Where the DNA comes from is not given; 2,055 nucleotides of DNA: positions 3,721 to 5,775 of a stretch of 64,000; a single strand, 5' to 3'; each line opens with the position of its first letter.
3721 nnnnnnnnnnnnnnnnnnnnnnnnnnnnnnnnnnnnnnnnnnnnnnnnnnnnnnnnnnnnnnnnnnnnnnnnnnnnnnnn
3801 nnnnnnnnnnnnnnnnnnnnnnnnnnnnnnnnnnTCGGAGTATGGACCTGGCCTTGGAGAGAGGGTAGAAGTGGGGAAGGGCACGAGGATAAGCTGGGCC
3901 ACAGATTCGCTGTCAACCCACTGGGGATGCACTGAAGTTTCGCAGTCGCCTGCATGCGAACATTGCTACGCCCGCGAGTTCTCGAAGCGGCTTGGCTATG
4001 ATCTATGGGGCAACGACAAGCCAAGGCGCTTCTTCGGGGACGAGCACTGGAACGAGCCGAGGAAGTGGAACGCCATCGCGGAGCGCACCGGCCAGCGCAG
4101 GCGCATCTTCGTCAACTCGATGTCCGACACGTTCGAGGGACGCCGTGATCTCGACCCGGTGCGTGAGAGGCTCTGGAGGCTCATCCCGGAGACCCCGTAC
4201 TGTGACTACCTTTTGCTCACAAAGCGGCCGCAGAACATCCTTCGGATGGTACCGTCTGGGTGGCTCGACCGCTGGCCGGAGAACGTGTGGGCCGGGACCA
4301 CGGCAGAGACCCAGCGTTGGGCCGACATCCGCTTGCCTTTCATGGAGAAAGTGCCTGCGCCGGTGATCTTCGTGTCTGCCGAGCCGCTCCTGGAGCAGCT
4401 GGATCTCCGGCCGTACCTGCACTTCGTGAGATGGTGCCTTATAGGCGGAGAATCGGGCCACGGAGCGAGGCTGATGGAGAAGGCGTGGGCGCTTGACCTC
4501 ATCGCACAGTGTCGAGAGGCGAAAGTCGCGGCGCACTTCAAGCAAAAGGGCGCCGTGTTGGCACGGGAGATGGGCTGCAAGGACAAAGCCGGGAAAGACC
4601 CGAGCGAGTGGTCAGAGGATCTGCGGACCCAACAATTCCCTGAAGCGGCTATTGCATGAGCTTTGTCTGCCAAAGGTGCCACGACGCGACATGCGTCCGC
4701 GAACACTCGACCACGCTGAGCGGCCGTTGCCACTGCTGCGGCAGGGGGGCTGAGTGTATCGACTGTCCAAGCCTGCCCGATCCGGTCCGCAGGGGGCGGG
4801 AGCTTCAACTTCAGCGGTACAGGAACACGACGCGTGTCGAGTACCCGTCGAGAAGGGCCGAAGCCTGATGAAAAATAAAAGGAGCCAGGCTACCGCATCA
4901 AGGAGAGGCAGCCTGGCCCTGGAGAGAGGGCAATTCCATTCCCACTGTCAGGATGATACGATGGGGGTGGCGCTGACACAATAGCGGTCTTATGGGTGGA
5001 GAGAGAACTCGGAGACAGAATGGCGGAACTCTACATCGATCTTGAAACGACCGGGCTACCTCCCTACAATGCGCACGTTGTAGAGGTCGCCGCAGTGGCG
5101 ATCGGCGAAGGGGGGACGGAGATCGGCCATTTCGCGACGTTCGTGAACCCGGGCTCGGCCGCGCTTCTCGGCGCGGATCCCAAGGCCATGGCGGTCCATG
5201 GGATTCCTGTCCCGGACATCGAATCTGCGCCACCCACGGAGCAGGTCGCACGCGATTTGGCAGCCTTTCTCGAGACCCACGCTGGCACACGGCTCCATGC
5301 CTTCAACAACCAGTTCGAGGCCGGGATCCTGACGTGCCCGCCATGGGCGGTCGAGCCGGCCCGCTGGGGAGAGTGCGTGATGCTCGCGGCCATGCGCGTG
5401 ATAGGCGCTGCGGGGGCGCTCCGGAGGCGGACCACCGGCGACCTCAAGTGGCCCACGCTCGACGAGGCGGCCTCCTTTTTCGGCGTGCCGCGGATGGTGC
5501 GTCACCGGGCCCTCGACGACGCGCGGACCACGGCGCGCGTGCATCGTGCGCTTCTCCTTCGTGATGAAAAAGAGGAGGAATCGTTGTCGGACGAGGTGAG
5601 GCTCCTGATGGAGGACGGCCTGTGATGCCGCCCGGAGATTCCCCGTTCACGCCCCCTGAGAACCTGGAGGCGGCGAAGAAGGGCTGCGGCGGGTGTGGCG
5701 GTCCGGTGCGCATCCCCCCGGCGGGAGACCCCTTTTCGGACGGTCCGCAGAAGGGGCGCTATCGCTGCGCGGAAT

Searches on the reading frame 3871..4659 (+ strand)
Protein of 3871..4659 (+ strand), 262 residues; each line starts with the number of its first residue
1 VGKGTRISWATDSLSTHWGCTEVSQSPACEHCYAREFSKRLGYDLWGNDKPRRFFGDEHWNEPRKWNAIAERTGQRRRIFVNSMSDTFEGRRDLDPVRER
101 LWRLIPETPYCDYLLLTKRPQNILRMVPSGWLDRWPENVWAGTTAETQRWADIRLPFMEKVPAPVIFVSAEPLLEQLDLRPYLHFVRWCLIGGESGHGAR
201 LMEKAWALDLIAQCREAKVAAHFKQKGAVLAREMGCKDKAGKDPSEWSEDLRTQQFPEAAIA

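Call 55: search_protein_families(library=phrogs, proteins=[window:3871-4659:+], max_evalue=0.001)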
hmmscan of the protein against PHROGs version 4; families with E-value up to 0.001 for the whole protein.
window:3871-4659:+ (262 aa): 1 family
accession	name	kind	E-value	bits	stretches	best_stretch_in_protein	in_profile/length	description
phrog_2045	-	unknown function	2.5e-66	225.1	1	1-243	1-248/299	-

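Call 78: search_protein_families(library=pfam, proteins=[window:3871-4659:+], max_evalue=0.01)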
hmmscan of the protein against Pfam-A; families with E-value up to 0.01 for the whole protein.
window:3871-4659:+ (262 aa): 1 family
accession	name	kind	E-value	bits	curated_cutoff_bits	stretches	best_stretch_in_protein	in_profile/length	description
PF07505.17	DUF5131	-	7.1e-57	193.1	28.9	1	5-238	2-228/243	Protein of unknown function (DUF5131)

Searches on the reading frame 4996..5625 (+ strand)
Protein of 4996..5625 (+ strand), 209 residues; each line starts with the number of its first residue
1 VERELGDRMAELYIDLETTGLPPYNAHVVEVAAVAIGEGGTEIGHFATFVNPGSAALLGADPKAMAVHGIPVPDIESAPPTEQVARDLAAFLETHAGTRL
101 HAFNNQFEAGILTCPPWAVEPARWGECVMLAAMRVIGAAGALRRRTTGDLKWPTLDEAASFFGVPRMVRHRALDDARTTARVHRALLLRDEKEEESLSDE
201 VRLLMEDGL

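Call 55: search_protein_families(library=phrogs, proteins=[window:4996-5625:+], max_evalue=0.001)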
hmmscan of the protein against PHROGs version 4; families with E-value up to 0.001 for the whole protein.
window:4996-5625:+ (209 aa): 4 families
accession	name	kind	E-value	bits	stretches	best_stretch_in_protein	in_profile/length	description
phrog_192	-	DNA, RNA and nucleotide metabolism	8e-31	108.7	1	11-195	108-279/397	DNA polymerase exonuclease subunit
phrog_255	-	DNA, RNA and nucleotide metabolism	4e-05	23.8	0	10-61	181-233/436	exonuclease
phrog_14632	-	DNA, RNA and nucleotide metabolism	0.00016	21.5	1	13-109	86-174/380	DNA polymerase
phrog_17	-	DNA, RNA and nucleotide metabolism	0.00039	19.5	1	8-189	669-829/1445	DNA polymerase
